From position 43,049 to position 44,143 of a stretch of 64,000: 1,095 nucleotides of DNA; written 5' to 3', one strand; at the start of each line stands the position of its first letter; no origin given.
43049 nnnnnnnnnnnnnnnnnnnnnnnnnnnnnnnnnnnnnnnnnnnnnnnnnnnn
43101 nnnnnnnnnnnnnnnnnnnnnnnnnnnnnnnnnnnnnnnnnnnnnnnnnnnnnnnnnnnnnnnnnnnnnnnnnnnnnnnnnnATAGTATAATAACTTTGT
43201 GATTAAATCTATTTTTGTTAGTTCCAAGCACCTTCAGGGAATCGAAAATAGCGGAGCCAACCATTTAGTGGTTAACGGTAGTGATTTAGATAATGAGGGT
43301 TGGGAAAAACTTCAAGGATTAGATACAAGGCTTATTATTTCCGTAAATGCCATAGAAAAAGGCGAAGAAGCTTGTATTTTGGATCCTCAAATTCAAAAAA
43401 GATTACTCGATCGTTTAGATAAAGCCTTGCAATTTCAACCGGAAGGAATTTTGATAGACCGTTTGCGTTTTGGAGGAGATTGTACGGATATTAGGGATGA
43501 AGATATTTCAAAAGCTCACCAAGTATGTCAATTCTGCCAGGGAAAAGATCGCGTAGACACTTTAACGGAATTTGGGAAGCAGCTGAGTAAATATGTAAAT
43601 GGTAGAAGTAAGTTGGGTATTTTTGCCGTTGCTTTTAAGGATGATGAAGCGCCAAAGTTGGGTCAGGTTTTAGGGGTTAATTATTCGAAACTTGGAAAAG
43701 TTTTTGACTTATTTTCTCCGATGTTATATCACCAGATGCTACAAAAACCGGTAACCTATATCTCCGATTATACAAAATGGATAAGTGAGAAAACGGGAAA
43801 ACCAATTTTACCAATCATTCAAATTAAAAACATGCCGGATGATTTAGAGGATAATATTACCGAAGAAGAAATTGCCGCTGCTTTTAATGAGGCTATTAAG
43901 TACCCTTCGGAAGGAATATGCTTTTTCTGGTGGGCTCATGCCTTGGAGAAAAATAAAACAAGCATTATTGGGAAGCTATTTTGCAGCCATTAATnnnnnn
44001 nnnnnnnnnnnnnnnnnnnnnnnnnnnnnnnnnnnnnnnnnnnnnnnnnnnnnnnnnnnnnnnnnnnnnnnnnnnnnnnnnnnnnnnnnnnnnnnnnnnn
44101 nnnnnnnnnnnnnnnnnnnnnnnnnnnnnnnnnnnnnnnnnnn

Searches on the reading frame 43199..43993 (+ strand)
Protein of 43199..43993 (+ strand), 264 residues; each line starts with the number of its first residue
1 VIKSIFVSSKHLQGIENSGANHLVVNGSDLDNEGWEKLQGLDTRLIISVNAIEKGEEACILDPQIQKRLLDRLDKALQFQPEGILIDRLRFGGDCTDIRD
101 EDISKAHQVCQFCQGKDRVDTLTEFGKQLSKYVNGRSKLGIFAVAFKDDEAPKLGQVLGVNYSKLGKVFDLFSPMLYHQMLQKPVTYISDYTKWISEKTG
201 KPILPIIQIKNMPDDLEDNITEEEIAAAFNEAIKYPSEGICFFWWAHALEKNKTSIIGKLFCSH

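Call 8: search_protein_families(library=pfam, proteins=[window:43199-43993:+], max_evalue=0.001)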
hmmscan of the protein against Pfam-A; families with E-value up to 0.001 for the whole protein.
window:43199-43993:+ (264 aa): 0 families

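Call 76: search_protein_families(library=pfam, proteins=[window:43199-43990:+], max_evalue=5)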
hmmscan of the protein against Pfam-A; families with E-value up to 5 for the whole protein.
window:43199-43990:+ (264 aa): 1 family
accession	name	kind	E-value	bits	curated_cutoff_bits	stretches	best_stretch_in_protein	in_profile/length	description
PF12163.13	HobA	-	0.036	14.1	27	1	196-253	67-123/180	DNA replication regulator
